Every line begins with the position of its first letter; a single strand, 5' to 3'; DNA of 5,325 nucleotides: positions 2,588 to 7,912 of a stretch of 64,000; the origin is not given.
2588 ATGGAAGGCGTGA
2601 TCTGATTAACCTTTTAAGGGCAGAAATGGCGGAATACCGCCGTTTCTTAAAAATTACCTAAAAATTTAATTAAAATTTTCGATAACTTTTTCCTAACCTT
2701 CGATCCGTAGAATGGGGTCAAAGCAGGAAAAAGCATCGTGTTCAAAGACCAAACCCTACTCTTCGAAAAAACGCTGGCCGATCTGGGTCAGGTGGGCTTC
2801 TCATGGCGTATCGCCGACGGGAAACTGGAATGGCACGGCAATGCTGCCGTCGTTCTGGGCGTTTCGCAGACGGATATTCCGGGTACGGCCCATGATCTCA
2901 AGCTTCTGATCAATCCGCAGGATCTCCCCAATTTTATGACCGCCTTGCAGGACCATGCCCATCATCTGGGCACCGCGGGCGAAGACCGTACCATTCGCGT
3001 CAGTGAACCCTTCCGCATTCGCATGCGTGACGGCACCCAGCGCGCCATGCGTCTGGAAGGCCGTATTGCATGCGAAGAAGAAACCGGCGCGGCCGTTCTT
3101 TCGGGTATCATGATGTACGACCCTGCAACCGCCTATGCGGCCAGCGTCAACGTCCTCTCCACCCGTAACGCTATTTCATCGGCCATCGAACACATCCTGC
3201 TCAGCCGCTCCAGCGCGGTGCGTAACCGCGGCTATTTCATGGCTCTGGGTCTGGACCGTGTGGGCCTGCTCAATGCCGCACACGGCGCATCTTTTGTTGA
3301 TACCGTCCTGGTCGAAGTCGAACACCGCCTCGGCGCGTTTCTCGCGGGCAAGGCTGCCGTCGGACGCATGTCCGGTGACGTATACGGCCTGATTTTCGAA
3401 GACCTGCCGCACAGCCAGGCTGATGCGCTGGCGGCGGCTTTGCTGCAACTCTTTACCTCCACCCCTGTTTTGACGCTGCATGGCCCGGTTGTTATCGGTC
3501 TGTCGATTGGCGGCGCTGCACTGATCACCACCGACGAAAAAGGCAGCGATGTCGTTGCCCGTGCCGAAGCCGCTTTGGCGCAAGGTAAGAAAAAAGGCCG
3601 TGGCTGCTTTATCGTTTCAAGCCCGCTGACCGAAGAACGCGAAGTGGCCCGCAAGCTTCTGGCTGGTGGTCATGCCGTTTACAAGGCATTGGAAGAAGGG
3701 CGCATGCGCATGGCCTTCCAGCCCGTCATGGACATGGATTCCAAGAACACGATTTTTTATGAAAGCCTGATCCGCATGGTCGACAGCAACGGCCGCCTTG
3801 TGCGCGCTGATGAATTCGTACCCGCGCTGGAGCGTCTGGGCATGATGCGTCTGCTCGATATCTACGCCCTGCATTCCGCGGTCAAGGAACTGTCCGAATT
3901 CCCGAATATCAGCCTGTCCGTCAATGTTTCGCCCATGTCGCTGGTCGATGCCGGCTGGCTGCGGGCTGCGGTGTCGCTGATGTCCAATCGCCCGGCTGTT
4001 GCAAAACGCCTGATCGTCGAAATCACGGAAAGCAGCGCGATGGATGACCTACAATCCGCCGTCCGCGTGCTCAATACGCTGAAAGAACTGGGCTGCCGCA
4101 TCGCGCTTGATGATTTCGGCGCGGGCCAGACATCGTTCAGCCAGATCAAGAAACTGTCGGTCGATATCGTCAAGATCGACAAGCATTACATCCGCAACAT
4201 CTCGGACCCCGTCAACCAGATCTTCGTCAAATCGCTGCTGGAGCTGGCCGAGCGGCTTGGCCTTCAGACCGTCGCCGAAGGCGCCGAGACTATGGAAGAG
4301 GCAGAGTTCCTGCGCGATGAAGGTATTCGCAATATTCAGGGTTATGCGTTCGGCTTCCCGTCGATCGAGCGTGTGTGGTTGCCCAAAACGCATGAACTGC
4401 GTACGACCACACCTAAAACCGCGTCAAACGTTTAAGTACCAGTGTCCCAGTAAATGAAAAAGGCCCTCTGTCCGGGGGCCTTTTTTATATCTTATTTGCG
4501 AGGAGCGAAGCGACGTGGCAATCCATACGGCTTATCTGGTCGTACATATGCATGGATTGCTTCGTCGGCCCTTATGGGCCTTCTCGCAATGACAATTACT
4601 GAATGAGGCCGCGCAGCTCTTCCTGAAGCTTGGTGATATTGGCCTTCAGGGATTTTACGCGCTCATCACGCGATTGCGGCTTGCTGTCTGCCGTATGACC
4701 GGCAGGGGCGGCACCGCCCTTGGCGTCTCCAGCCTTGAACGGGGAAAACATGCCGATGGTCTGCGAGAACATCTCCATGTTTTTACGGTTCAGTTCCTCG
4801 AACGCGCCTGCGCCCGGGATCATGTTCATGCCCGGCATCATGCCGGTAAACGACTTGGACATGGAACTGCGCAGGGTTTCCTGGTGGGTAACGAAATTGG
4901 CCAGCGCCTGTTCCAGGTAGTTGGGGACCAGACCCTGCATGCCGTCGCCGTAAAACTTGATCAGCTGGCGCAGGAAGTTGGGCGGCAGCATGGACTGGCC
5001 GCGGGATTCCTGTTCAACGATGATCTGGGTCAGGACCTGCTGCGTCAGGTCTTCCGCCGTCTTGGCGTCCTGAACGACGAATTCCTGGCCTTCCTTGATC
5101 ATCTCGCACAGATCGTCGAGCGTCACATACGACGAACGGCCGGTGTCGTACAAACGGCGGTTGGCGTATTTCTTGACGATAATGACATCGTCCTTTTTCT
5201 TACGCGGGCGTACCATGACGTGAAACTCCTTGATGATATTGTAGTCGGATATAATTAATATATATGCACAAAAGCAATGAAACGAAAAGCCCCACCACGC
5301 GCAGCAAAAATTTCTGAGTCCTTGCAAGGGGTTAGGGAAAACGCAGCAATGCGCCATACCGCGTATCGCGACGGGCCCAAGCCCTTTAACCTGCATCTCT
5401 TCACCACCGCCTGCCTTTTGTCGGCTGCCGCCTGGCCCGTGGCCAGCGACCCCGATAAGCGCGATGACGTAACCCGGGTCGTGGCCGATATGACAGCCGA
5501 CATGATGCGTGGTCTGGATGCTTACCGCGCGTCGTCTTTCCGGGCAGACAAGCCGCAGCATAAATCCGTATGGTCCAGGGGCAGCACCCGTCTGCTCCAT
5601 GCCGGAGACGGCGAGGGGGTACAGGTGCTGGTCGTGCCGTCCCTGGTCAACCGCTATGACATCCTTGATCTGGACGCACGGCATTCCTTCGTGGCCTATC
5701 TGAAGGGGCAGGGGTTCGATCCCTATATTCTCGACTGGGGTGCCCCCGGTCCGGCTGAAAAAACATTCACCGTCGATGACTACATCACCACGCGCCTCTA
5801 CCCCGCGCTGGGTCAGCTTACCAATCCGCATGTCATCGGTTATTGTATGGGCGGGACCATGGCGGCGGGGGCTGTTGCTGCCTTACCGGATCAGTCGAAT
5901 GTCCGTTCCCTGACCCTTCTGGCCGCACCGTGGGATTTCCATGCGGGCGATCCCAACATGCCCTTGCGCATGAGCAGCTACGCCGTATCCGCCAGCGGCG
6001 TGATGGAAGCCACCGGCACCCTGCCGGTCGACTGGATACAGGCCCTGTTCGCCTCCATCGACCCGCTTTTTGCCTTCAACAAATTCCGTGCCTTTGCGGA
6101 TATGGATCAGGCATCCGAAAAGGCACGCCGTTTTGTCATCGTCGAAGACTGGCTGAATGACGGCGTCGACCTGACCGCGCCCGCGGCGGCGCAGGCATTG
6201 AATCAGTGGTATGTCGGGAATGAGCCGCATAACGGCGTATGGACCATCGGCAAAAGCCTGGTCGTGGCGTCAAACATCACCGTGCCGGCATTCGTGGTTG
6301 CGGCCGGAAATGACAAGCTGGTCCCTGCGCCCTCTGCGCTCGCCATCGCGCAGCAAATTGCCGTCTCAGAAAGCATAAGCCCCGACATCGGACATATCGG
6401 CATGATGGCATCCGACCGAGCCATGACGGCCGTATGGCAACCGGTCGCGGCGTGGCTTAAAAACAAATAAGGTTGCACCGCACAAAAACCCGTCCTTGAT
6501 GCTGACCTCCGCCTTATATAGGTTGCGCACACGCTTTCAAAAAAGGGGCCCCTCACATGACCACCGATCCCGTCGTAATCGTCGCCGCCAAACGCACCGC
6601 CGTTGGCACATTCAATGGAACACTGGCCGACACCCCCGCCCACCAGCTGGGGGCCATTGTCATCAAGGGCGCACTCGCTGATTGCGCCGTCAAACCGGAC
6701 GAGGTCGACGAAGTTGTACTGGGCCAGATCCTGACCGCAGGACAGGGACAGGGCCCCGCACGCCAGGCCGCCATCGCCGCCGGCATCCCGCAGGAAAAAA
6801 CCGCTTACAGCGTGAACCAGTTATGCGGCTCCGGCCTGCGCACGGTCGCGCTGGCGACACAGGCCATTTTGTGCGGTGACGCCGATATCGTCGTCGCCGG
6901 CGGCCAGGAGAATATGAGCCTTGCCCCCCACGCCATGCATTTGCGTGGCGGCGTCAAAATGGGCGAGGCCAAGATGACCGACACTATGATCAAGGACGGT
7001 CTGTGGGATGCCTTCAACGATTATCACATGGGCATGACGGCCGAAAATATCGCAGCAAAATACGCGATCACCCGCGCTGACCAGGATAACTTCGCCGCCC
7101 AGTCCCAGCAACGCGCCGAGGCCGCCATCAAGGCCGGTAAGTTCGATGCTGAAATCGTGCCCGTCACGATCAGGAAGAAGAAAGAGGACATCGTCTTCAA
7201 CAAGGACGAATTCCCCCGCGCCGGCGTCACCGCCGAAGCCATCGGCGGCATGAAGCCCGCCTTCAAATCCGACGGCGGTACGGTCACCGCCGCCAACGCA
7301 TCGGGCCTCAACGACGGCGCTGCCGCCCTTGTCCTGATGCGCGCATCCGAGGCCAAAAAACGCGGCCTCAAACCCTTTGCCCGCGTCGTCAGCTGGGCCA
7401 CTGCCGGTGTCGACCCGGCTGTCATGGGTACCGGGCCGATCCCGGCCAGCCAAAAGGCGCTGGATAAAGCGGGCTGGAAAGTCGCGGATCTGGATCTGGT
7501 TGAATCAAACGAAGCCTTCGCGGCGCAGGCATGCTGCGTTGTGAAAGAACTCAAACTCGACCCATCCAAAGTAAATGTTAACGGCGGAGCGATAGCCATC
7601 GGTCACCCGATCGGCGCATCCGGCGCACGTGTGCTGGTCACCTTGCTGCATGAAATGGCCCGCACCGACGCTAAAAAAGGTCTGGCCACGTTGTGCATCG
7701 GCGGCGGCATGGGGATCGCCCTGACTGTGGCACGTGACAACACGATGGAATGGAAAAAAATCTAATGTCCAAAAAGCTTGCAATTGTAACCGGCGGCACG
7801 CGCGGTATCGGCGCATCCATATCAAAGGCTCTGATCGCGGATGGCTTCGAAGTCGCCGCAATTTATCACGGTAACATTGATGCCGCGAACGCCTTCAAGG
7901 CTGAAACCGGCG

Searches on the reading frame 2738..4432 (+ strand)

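Call 66: search_protein_families(library=pfam, proteins=[window:2738-4432:+], max_evalue=0.00001)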
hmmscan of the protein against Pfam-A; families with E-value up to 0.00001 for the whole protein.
window:2738-4432:+ (565 aa): 3 families
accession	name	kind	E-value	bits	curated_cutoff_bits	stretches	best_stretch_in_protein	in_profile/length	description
PF00563.25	EAL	-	3.4e-63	213.6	31.3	1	314-539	4-234/236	EAL domain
PF00990.26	GGDEF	-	7.7e-14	52.2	23.8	1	142-289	11-160/161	Diguanylate cyclase, GGDEF domain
PF08447.18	PAS_3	-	2.9e-06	27.9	25.6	1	30-123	2-87/89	PAS fold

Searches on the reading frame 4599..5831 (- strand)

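Call 66: search_protein_families(library=pfam, proteins=[window:4599-5831:-], max_evalue=0.00001)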
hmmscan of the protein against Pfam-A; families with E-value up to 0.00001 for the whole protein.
window:4599-5831:- (411 aa): 2 families
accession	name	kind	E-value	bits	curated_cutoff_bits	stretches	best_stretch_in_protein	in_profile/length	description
PF07879.16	PHB_acc_N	-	1.1e-28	99.5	25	1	218-278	1-61/61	PHB/PHA accumulation regulator DNA-binding domain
PF05233.18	PHB_acc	-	4.8e-16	59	27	1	282-320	1-39/40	PHB accumulation regulatory domain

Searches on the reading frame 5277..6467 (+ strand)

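Call 66: search_protein_families(library=pfam, proteins=[window:5277-6467:+], max_evalue=0.00001)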
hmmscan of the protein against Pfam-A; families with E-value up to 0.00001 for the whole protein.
window:5277-6467:+ (397 aa): 1 family
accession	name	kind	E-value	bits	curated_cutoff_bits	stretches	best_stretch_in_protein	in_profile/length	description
PF00561.26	Abhydrolase_1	-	2.4e-08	34.4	25.8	1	138-375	19-240/245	alpha/beta hydrolase fold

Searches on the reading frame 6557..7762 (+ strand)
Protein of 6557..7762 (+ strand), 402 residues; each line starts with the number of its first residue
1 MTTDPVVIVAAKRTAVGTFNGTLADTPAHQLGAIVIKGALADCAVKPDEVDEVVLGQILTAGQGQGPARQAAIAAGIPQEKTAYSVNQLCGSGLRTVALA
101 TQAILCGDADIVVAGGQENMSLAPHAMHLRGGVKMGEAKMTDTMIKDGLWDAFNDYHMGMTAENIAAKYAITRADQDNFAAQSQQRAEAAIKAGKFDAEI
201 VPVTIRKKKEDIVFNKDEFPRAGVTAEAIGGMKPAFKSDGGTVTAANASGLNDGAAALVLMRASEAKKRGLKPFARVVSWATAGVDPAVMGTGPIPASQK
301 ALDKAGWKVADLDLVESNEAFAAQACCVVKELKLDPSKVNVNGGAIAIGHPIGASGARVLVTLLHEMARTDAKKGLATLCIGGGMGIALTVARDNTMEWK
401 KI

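Call 66: search_protein_families(library=pfam, proteins=[window:6557-7762:+], max_evalue=0.00001)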
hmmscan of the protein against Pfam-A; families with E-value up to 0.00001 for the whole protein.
window:6557-7762:+ (402 aa): 2 families
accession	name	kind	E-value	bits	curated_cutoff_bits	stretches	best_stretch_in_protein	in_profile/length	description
PF00108.29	Thiolase_N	-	5.9e-103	344.2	26.4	1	6-263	1-259/260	Thiolase, N-terminal domain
PF02803.24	Thiolase_C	-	1.5e-51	173.6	27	1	271-392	1-122/123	Thiolase, C-terminal domain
